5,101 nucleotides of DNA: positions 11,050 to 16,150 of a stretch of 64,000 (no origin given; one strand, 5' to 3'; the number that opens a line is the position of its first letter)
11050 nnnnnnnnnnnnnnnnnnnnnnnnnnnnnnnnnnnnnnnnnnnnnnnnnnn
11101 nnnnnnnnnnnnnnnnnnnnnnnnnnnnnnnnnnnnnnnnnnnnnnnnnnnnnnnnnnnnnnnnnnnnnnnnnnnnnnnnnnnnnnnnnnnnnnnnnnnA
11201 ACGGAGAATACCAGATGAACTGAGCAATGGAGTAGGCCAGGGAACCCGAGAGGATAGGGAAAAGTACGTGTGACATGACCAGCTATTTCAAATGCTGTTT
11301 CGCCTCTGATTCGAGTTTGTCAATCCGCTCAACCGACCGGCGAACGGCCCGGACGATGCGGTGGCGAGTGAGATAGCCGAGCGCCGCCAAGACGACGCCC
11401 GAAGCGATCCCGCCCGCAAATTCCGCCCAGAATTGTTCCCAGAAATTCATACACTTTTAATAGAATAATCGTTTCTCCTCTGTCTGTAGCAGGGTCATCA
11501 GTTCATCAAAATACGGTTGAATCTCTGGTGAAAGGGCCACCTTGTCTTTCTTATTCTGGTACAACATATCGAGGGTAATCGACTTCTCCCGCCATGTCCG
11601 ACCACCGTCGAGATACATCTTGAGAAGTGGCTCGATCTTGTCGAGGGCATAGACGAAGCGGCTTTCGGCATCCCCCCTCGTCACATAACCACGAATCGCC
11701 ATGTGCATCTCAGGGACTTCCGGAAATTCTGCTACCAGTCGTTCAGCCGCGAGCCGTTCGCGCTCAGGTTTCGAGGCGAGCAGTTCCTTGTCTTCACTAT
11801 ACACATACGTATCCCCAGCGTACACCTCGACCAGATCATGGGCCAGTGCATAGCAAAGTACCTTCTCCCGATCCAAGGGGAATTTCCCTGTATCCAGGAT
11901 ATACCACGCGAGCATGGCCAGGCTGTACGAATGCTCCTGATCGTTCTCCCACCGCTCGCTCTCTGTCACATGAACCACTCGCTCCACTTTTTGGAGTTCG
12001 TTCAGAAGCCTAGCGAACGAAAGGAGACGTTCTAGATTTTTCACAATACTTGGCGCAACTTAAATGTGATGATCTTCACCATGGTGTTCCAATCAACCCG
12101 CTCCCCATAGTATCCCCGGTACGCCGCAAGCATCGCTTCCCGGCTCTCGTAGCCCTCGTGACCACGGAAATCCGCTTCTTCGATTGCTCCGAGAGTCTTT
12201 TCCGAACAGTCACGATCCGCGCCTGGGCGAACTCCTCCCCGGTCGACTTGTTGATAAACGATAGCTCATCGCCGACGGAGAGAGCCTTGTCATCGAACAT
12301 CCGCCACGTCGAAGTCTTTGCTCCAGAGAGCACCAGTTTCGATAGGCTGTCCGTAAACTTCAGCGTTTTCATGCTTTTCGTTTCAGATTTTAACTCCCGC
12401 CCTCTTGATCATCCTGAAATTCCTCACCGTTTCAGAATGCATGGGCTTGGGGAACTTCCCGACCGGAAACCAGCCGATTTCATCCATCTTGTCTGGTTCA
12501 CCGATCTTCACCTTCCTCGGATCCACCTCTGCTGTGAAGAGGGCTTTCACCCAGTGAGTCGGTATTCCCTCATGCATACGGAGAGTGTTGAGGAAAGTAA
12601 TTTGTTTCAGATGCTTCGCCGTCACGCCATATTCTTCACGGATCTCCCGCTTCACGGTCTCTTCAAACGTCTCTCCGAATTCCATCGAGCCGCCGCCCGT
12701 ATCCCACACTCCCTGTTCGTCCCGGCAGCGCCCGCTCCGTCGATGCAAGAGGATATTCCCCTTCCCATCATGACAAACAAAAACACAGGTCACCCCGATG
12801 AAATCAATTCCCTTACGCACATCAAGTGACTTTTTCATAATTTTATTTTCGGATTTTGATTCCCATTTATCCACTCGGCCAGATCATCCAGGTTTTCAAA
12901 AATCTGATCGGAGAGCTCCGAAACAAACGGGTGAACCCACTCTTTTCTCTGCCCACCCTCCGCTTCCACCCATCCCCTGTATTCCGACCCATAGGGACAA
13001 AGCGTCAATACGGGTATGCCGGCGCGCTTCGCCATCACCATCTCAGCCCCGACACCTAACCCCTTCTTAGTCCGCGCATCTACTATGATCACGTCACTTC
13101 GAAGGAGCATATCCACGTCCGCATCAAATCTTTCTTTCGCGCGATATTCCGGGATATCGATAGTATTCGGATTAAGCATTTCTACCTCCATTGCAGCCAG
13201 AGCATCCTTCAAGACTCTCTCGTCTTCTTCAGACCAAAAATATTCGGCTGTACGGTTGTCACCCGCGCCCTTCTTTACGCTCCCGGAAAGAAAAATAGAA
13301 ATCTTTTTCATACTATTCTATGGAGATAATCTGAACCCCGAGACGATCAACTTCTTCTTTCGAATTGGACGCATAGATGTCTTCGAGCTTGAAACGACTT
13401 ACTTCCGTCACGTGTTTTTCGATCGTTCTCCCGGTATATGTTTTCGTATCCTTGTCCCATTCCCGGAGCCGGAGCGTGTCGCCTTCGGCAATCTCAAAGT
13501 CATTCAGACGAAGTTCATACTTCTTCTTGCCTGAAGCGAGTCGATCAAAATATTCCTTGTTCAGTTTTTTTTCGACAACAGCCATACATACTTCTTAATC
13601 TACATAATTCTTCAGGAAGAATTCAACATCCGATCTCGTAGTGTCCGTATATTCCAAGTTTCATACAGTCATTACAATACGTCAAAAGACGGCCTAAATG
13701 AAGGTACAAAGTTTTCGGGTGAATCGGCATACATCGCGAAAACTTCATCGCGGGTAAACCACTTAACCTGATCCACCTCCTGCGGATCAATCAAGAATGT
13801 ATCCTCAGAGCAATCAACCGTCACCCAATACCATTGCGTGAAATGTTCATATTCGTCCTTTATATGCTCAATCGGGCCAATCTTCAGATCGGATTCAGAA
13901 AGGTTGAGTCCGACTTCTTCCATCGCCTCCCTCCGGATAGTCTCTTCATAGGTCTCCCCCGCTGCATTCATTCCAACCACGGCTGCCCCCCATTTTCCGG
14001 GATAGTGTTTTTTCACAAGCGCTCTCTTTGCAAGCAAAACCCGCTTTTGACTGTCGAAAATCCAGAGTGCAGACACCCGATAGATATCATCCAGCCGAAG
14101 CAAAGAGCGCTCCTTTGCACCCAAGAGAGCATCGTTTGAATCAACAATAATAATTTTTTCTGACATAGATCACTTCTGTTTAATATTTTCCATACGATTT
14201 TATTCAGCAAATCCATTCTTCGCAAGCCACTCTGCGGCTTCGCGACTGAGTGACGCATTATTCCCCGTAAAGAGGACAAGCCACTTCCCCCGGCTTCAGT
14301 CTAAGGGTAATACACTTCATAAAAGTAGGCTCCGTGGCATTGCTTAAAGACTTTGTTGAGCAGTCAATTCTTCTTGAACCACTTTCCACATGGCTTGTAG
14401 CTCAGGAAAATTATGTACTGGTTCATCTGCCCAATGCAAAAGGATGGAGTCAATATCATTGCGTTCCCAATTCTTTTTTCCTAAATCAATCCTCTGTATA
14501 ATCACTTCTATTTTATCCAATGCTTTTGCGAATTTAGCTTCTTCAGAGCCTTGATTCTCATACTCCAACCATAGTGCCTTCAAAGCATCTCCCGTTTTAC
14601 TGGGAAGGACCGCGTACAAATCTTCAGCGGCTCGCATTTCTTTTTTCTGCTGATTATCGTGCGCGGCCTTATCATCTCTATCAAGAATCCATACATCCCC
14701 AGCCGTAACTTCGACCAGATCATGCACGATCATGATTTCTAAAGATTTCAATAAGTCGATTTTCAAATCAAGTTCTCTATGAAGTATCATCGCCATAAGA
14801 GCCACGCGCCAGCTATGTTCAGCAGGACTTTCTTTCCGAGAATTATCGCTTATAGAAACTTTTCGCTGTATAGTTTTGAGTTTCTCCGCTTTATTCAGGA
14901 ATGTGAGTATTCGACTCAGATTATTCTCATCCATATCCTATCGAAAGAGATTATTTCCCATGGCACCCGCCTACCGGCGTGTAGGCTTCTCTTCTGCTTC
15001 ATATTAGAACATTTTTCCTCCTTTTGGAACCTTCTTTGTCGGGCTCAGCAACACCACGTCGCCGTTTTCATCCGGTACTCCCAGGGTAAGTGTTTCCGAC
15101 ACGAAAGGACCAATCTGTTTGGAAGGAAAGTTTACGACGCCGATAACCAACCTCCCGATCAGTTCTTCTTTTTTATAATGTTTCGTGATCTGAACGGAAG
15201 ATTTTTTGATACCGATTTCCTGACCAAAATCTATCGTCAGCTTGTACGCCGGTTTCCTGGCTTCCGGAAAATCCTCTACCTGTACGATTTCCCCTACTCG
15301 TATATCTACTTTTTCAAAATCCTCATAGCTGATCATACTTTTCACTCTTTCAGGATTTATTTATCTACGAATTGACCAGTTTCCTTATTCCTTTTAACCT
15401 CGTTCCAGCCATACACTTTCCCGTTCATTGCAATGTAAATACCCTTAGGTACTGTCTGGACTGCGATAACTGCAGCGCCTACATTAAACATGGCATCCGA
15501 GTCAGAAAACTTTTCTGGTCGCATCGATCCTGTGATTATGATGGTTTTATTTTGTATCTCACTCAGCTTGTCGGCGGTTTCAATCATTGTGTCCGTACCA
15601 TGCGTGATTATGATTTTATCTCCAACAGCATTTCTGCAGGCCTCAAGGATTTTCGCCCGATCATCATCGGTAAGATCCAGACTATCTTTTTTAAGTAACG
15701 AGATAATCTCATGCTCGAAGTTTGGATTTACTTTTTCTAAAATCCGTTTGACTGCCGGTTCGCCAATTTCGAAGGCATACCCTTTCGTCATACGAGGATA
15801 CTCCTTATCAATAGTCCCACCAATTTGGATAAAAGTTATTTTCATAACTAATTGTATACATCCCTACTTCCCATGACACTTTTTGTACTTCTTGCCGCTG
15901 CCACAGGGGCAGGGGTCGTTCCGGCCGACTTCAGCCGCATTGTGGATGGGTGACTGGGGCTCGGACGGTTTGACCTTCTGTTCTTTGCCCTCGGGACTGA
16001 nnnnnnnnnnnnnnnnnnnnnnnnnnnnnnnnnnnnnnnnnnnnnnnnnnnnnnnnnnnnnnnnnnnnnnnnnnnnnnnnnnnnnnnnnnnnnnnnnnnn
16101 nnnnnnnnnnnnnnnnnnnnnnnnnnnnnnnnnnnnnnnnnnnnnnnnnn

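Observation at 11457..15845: Dense cluster of nucleotide-pool/modified-nucleoside enzymes: ASCH, NUDIX, NDT-like and DUF3850 genes tightly coupled, plus extra NUDIX and HD paralogs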

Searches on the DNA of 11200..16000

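Call 71: search_rna_families(source=window, start=11200, end=16000, threshold=evalue, max_evalue=1)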
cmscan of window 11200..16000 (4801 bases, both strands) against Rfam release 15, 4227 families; matches with E-value up to 1: 0.
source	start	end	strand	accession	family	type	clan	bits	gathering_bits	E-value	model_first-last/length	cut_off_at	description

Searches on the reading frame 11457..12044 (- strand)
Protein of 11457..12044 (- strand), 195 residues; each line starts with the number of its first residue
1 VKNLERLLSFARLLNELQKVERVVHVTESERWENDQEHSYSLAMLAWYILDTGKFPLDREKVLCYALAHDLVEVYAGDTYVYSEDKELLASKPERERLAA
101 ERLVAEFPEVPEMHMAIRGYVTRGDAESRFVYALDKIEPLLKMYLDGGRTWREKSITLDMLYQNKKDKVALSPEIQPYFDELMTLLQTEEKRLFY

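Call 3: search_protein_families(library=pfam, proteins=[window:11457-12044:-], max_evalue=0.01)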
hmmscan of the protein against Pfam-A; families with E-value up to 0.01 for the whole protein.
window:11457-12044:- (195 aa): 3 families
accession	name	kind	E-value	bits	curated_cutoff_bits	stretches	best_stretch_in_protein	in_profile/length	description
PF13023.12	HD_3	-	3.3e-27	95.8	22.5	1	15-170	2-158/165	HD domain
PF12917.13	YfbR-like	-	3.2e-12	47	25.9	1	10-143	2-141/182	5'-deoxynucleotidase YfbR-like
PF01966.28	HD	-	1.8e-05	25.4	22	1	37-137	3-113/116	HD domain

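Call 4: search_protein_families(library=ncbifam, proteins=[window:11457-12044:-], max_evalue=0.01)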
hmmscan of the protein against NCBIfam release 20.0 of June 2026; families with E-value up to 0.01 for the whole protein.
window:11457-12044:- (195 aa): 1 family
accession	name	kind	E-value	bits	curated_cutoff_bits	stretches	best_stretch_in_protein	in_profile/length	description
NF003009.0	PRK03826.1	equivalog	3.3e-05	23.7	122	1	13-142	9-144/197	5'-deoxynucleotidase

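Call 12: search_protein_families(library=padloc, proteins=[window:11457-12044:-], max_evalue=0.01)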
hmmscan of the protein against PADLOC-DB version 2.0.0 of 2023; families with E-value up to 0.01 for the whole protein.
window:11457-12044:- (195 aa): 0 families

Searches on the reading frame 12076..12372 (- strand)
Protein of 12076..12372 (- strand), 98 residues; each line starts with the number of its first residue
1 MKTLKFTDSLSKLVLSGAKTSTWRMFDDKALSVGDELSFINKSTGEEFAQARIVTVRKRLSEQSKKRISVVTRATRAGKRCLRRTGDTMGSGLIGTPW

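Call 3: search_protein_families(library=pfam, proteins=[window:12076-12372:-], max_evalue=0.01)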
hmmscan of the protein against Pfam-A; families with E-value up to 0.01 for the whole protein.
window:12076-12372:- (98 aa): 1 family
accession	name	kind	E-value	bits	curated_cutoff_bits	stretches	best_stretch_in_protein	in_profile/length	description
PF04266.20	ASCH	-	2.1e-06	28.8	21.2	1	4-61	1-58/103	ASCH domain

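Call 4: search_protein_families(library=ncbifam, proteins=[window:12076-12372:-], max_evalue=0.01)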
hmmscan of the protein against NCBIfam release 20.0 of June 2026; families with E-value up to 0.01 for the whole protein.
window:12076-12372:- (98 aa): 1 family
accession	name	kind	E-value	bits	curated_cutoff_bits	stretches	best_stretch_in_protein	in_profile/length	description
NF003443.0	PRK04980.1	equivalog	0.0092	16.3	93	0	3-57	5-59/104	N(4)-acetylcytidine aminohydrolase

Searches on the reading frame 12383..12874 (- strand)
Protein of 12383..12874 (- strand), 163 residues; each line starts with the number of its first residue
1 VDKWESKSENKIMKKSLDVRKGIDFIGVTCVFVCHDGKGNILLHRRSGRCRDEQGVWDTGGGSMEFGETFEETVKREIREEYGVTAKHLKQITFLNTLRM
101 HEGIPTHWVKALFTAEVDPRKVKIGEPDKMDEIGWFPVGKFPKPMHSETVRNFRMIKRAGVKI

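Call 3: search_protein_families(library=pfam, proteins=[window:12383-12874:-], max_evalue=0.01)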
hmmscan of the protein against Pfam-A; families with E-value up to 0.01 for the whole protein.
window:12383-12874:- (163 aa): 1 family
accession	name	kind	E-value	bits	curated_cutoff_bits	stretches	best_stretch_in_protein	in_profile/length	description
PF00293.34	NUDIX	-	1.4e-18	67.6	21.1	1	30-147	7-125/134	NUDIX domain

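Call 4: search_protein_families(library=ncbifam, proteins=[window:12383-12874:-], max_evalue=0.01)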
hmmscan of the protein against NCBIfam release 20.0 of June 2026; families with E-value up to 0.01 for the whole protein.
window:12383-12874:- (163 aa): 19 families
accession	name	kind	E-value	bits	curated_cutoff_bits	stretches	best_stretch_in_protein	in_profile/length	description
NF006530.0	PRK08999.1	equivalog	3.4e-09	36.2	245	1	33-92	12-70/315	Nudix family hydrolase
TIGR00586.1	mutt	equivalog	2.1e-08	34.2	97.9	1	32-92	10-69/129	8-oxo-dGTP diphosphatase MutT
NF001299.0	PRK00241.1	equivalog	3.6e-08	33.2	158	1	33-93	141-197/263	NAD(+) diphosphatase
NF007834.0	PRK10546.1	equivalog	5e-08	32.8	156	1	36-92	12-67/135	pyrimidine (deoxy)nucleoside triphosphate diphosphatase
NF002995.0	PRK03759.1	equivalog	2.7e-07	30.4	127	1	35-148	43-157/185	isopentenyl-diphosphate Delta-isomerase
NF008044.0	PRK10776.1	equivalog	1.2e-06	28.5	148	1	35-95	12-71/130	8-oxo-dGTP diphosphatase MutT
NF008736.0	PRK11762.1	equivalog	1.2e-06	28.2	169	1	62-148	81-163/186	ADP compounds hydrolase NudE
NF041652.1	Nud_hyd_Dein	equivalog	6.9e-06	26.4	200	1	33-133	19-119/152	Nudix hydrolase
NF006961.0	PRK09438.1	equivalog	7e-06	25.6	103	1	32-94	13-70/151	dihydroneopterin triphosphate diphosphatase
NF012016.0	PRK15472.1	equivalog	9.9e-06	25.3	95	1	41-99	17-77/141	nucleoside triphosphatase NudI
TIGR02705.1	nudix_YtkD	equivalog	1.2e-05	24.9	154.4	1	60-118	50-104/156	RNA deprotection pyrophosphohydrolase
NF011922.0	PRK15393.1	equivalog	7.9e-05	22.4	152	1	32-86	43-98/182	NUDIX hydrolase YfcD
NF001937.0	PRK00714.1-4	equivalog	0.00025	20.7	139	1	35-94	16-70/161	RNA pyrophosphohydrolase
NF001935.0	PRK00714.1-2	equivalog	0.00032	20.2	259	1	53-111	29-86/183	RNA pyrophosphohydrolase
NF011963.0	PRK15434.1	subfamily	0.00034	20.3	146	1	31-87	21-75/159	GDP-mannose mannosyl hydrolase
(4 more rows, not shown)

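Call 12: search_protein_families(library=padloc, proteins=[window:12383-12874:-], max_evalue=0.01)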
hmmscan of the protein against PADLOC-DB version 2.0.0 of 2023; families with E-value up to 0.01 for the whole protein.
window:12383-12874:- (163 aa): 1 family
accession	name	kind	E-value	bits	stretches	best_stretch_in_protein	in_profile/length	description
PDLC04899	PDC-S07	-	1.7e-09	35.5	1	26-95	7-73/135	-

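Call 46: search_solved_structures(query=window:12383-12838:-, max_evalue=0.001)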
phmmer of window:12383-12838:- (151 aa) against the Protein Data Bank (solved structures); distinct sequences matched with E-value up to 0.001: 33.
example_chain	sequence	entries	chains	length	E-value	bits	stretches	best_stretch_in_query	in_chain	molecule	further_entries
6dby_A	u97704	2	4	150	6.2e-13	52.1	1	19-134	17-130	Nudix hydrolase 1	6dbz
5gp0_E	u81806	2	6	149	6.2e-13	52.1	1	19-134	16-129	Nudix hydrolase 1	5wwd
6fl4_A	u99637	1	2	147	6.3e-13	52.1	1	19-134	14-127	Nudix hydrolase 1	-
6ypb_A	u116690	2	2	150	2.6e-12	50.1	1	18-133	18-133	Geranyl diphosphate phosphohydrolase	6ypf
5wy6_E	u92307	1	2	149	4.3e-12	49.4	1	19-134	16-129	Nudix hydrolase 1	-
4dyw_A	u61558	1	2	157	4.9e-12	49.2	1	24-144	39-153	MutT/NUDIX family protein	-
7b67_A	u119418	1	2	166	4.8e-08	36.2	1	15-132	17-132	Nucleotide triphosphate diphosphatase NUDT15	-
5bon_A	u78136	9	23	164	5e-08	36.2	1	16-132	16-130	Probable 8-oxo-dGTP diphosphatase NUDT15 | Nucleotide triphosphate diphosphatase NUDT15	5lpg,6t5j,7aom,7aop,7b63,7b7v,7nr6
7b64_A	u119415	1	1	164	5.4e-08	36.1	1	16-132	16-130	Nucleotide triphosphate diphosphatase NUDT15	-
7b65_A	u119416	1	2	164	7.8e-08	35.6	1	16-130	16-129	Nucleotide triphosphate diphosphatase NUDT15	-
7b66_A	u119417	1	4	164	7.9e-08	35.5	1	16-130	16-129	Nucleotide triphosphate diphosphatase NUDT15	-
4kyx_A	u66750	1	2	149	6.9e-07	32.5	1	24-133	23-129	ADP-ribose pyrophosphatase MutT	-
3gg6_A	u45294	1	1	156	1.7e-06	31.2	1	7-138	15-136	Nucleoside diphosphate-linked moiety X motif 18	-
3fk9_A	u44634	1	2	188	3.5e-06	30.2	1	39-104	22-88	Mutator MutT protein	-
3grn_A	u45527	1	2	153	6.1e-06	29.4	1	21-74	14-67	MutT related protein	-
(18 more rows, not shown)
